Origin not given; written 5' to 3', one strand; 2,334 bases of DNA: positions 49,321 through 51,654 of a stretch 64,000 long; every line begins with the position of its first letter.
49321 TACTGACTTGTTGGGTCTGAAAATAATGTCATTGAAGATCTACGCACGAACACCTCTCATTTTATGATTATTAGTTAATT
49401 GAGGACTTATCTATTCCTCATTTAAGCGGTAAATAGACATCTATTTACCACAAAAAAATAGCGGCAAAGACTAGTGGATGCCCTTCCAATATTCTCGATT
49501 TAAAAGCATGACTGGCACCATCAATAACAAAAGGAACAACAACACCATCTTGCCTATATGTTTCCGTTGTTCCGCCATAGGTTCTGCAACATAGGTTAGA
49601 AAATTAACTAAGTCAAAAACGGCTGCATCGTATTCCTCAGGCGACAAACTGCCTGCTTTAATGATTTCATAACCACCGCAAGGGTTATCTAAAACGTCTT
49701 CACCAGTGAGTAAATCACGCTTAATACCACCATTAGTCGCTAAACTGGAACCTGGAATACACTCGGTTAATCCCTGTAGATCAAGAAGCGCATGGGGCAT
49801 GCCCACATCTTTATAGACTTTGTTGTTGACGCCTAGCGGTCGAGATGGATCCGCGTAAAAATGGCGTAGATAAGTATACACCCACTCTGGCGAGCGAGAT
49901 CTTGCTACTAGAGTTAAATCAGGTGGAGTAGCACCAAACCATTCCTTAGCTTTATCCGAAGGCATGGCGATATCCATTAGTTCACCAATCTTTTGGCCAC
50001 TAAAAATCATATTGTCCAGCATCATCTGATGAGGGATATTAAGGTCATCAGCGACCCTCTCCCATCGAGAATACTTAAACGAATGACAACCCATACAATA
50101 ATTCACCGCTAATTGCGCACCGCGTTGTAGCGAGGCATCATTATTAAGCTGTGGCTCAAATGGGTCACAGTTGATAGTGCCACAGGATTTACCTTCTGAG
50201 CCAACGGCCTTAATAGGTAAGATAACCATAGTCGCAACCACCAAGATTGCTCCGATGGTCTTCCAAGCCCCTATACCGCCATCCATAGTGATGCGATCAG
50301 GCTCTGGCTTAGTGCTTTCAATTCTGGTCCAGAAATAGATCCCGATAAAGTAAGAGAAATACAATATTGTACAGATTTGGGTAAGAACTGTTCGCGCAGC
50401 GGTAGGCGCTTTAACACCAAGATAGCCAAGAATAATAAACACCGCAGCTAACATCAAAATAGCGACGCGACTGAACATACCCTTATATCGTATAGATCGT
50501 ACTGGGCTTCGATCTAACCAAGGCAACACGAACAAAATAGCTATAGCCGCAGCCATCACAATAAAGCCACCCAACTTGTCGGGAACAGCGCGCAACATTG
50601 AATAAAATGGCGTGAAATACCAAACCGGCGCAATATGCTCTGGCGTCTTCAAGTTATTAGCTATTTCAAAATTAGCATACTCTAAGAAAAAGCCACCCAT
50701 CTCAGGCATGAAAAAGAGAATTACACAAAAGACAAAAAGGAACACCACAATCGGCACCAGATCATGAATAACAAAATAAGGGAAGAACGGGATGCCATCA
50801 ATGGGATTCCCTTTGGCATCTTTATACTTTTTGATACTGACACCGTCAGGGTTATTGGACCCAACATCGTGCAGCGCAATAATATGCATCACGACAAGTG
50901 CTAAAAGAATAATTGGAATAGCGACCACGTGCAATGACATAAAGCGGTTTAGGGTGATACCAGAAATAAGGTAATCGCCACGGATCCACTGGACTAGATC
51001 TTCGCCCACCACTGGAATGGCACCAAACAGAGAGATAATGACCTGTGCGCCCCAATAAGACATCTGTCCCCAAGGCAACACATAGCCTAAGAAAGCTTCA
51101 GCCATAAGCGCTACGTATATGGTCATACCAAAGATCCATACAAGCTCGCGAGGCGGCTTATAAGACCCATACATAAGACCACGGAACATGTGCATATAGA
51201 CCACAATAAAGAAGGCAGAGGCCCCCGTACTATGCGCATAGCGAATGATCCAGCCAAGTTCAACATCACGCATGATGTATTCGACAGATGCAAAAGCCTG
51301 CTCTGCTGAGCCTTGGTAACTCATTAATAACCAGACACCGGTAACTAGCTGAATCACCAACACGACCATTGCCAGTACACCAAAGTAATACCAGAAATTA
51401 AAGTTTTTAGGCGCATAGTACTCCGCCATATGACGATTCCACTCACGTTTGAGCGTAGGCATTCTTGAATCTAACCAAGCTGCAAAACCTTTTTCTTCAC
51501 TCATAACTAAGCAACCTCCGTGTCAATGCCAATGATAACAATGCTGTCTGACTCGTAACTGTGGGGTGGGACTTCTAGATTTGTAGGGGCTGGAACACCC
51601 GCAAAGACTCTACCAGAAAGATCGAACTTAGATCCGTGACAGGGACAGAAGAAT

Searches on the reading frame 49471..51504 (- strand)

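Call 85: search_protein_families(library=pfam, proteins=[window:49471-51504:-], max_evalue=0.00001)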
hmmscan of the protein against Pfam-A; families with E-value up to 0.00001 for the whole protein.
window:49471-51504:- (677 aa): 4 families
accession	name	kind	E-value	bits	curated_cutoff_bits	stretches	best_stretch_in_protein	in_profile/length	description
PF00033.24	Cytochrome_B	-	2.3e-62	210.7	27.2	1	28-214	3-188/189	Cytochrome b/b6/petB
PF13631.11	Cytochrom_B_N_2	-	1.3e-38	133.1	27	1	97-267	2-163/169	Cytochrome b(N-terminal)/b6/petB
PF00032.22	Cytochrom_B_C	-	1.7e-38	131.4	20.7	1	282-383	2-102/102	Cytochrome b(C-terminal)/b6/petD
PF02167.20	Cytochrom_C1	-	1.9e-16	60.8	22.8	1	625-674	168-217/219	Cytochrome C1 family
